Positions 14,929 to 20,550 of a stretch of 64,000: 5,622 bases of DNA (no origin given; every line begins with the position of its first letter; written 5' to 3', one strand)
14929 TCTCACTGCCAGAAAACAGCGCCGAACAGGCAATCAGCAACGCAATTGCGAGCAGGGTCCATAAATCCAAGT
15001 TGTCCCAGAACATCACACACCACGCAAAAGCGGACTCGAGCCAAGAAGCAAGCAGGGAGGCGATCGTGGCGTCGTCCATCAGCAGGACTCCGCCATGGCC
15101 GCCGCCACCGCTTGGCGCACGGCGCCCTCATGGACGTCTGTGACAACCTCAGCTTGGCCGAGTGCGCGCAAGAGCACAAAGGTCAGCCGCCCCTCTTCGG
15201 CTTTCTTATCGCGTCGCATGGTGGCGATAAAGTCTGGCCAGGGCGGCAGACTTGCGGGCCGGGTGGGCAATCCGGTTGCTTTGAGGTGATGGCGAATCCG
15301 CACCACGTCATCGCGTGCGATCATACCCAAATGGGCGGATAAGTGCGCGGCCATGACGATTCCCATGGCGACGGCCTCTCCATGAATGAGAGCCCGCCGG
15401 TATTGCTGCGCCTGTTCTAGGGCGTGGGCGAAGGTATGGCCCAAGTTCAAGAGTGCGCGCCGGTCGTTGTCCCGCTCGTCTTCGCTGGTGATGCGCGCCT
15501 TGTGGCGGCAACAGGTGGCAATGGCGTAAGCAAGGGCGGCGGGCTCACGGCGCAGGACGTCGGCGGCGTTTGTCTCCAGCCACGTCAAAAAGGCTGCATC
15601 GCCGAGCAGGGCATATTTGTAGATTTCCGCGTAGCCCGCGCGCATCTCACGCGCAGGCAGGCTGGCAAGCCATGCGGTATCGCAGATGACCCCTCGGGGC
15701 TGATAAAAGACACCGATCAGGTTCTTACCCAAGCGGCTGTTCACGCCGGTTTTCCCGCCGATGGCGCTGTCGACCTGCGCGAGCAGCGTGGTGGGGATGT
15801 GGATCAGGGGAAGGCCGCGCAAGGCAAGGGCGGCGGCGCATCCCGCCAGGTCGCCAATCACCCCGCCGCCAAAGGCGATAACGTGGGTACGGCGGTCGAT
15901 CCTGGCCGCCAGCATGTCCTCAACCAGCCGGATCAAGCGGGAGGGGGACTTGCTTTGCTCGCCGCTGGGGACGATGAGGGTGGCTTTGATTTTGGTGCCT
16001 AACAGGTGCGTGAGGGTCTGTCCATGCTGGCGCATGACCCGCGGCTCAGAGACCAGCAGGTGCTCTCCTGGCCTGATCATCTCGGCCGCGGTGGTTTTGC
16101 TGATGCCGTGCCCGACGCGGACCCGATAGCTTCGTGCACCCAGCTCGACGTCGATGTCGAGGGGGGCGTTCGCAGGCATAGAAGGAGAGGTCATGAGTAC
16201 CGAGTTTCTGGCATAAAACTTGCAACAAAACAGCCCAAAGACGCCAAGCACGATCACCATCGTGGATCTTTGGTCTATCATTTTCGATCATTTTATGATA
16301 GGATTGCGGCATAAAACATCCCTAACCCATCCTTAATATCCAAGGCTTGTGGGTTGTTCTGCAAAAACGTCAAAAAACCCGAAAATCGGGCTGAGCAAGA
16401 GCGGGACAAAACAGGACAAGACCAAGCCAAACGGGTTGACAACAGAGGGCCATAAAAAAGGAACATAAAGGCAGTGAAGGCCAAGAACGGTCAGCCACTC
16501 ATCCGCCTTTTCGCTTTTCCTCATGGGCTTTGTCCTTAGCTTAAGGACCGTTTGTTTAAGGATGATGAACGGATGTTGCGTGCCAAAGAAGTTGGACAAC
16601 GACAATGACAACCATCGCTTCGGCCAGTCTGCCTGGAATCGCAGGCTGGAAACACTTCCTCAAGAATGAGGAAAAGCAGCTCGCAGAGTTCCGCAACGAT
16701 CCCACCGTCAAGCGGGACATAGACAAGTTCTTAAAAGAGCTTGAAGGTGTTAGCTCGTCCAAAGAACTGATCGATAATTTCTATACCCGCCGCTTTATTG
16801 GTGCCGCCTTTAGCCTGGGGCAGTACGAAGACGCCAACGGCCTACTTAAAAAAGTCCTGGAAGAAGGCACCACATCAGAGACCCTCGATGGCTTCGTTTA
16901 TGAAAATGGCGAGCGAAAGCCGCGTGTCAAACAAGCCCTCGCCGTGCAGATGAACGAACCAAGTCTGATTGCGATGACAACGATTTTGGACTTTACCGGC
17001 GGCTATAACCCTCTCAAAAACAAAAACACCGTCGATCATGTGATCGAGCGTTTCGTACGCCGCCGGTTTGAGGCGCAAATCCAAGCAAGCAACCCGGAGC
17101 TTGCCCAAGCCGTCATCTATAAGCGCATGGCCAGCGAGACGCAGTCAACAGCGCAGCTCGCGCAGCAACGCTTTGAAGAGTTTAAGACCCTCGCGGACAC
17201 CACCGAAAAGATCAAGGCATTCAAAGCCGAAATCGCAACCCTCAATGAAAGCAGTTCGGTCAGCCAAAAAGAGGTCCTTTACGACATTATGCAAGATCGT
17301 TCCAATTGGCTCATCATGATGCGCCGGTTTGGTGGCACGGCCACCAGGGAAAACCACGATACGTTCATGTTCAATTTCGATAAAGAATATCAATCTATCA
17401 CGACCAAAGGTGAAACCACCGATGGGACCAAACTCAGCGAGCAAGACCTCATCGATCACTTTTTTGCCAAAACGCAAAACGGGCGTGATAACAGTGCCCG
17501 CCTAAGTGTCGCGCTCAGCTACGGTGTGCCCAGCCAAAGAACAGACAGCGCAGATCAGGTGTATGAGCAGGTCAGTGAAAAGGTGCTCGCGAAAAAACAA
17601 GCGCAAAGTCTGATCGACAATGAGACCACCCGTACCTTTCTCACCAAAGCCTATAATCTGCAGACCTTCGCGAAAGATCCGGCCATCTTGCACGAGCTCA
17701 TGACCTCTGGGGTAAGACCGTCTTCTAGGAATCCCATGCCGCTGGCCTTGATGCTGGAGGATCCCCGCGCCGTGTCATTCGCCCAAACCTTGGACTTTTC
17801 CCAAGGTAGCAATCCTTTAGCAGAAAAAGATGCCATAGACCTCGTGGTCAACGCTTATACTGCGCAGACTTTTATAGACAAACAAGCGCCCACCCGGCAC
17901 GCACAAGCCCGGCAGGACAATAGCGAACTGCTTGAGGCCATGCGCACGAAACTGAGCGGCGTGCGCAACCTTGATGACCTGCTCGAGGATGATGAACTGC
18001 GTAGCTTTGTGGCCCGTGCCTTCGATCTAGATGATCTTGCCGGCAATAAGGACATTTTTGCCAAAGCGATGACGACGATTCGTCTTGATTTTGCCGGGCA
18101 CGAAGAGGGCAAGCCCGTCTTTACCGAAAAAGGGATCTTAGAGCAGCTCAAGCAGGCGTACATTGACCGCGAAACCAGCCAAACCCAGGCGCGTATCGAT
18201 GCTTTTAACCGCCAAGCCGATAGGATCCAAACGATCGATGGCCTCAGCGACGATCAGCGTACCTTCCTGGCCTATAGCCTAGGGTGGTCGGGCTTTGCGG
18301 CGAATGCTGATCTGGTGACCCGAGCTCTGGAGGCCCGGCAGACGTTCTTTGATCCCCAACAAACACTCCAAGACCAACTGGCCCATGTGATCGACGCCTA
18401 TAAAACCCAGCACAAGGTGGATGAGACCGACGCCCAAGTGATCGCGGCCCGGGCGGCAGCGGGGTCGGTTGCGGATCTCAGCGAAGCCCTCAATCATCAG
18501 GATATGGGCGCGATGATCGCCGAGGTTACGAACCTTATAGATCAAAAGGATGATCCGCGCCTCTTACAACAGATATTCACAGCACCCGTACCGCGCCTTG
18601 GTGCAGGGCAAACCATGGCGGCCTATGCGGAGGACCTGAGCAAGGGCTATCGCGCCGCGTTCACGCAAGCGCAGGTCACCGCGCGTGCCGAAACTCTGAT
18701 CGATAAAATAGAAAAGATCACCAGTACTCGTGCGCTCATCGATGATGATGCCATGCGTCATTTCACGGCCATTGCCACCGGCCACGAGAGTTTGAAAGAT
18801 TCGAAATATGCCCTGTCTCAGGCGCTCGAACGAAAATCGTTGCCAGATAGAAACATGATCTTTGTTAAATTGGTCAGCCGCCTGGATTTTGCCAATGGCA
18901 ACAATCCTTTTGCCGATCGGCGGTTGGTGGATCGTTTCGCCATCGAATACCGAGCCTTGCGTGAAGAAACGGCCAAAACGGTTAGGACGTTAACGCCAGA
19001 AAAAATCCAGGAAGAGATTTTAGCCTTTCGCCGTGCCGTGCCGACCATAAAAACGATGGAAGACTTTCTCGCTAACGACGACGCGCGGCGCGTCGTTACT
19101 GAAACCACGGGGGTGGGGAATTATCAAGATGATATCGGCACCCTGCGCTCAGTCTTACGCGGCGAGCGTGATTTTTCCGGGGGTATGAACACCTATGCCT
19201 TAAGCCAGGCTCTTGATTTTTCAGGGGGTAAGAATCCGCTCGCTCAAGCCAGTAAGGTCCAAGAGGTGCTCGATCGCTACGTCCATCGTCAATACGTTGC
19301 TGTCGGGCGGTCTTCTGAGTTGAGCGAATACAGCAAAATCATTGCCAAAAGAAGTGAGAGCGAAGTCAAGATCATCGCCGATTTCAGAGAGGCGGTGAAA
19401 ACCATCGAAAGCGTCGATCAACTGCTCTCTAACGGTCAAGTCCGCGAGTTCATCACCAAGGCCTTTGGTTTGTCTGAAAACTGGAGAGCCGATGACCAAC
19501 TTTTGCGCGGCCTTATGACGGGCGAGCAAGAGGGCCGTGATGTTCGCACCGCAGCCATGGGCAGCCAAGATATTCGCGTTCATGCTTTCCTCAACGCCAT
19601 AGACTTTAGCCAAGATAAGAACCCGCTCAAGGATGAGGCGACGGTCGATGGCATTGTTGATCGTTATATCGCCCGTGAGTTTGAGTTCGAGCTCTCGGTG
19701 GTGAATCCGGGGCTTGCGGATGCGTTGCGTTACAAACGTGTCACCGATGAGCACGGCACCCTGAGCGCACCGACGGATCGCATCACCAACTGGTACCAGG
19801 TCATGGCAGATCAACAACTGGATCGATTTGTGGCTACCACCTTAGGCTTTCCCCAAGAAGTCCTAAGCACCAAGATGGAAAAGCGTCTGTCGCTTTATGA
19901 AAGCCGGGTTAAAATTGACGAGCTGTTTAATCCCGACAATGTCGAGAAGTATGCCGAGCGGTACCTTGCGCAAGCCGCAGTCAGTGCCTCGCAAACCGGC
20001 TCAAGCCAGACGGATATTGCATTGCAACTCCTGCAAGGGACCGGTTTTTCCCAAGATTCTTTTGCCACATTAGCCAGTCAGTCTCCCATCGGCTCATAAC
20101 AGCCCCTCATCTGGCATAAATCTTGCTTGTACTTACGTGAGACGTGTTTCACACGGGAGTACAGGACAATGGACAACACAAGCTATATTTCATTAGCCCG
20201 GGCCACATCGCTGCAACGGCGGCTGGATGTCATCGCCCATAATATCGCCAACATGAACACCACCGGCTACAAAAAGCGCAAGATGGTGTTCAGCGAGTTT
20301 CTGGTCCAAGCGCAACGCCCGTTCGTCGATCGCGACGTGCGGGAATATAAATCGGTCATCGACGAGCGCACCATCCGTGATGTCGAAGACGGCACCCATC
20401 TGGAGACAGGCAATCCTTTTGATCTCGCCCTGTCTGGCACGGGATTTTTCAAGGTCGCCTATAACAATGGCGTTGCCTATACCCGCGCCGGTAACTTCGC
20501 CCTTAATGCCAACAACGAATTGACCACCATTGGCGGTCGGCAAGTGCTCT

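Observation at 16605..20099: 1164-aa protein built from about six DUF1217-like repeats, co-regulated with flagellar rod genes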

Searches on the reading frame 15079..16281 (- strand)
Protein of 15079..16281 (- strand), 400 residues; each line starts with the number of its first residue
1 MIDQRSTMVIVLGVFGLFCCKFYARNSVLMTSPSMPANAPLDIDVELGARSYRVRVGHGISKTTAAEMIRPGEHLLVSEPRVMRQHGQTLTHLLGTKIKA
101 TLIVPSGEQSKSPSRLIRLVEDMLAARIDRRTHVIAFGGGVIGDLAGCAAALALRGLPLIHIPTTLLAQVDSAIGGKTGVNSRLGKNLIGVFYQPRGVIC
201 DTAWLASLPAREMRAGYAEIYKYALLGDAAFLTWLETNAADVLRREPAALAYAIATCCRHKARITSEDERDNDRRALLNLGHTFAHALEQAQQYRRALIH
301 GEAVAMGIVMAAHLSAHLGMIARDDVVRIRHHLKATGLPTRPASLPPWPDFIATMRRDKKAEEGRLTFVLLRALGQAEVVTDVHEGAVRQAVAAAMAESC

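Call 7: search_protein_families(library=ncbifam, proteins=[window:15079-16281:-], max_evalue=0.001)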
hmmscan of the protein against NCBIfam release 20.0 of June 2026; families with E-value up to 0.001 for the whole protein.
window:15079-16281:- (400 aa): 7 families
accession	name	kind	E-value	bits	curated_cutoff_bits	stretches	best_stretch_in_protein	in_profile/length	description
TIGR01357.1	aroB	equivalog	2.1e-100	336.3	305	1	52-390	1-341/344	3-dehydroquinate synthase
TIGR04425.1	P_lya_rel_AroB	hypoth_equivalog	1.3e-66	225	400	1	50-396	6-345/348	AroB-related putative sugar phosphate phospholyase (cyclizing)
NF004852.0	PRK06203.1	equivalog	1.4e-64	218.4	333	1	98-394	88-390/407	3-dehydroquinate synthase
NF010627.0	PRK14021.1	equivalog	3.4e-52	177.5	565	1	50-392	187-537/542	bifunctional shikimate kinase/3-dehydroquinate synthase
NF010556.0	PRK13951.1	equivalog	4.7e-38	131.3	560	1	99-381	206-481/492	bifunctional shikimate kinase AroK/3-dehydroquinate synthase AroB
NF002022.0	PRK00843.1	equivalog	3.7e-14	52.5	413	2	54-220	14-172/350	NAD(P)-dependent glycerol-1-phosphate dehydrogenase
NF006941.0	PRK09423.1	subfamily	1.1e-05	24.5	336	0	73-259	31-207/367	glycerol dehydrogenase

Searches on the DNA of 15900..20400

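Call 26: search_rna_families(source=window, start=15900, end=20400, threshold=evalue, max_evalue=1)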
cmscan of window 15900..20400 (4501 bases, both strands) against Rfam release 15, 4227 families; matches with E-value up to 1: 1.
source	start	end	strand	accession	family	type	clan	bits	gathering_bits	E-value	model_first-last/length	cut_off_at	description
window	19019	19094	+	RF01521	CC1840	Gene; sRNA;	-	28.6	50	0.62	1-95/95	no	caulobacter sRNA CC1840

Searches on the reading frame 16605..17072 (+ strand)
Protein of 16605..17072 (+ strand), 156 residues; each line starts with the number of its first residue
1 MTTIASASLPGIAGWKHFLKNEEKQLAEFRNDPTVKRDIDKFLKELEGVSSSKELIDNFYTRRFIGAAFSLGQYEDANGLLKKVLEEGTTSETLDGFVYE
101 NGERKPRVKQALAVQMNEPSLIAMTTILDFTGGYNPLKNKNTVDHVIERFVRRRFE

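Call 86: search_protein_families(library=pfam, proteins=[window:16605-17072:+], max_evalue=5)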
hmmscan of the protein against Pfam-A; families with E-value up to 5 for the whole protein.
window:16605-17072:+ (156 aa): 1 family
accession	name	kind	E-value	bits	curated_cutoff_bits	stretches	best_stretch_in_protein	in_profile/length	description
PF06748.17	DUF1217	-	0.027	15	22.9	1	68-93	1-26/149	Protein of unknown function (DUF1217)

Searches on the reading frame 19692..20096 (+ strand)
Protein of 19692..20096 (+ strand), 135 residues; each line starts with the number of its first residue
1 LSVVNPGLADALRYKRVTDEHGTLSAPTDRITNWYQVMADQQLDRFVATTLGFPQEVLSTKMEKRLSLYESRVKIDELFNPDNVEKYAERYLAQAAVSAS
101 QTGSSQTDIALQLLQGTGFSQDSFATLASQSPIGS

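Call 86: search_protein_families(library=pfam, proteins=[window:19692-20096:+], max_evalue=5)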
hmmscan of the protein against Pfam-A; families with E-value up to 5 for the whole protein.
window:19692-20096:+ (135 aa): 2 families
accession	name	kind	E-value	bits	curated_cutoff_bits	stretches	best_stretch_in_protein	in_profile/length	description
PF06748.17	DUF1217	-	9.7e-11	42.5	22.9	1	5-84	80-149/149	Protein of unknown function (DUF1217)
PF13700.11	DUF4158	-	0.15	12.4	27.4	1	44-114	72-142/165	Domain of unknown function (DUF4158)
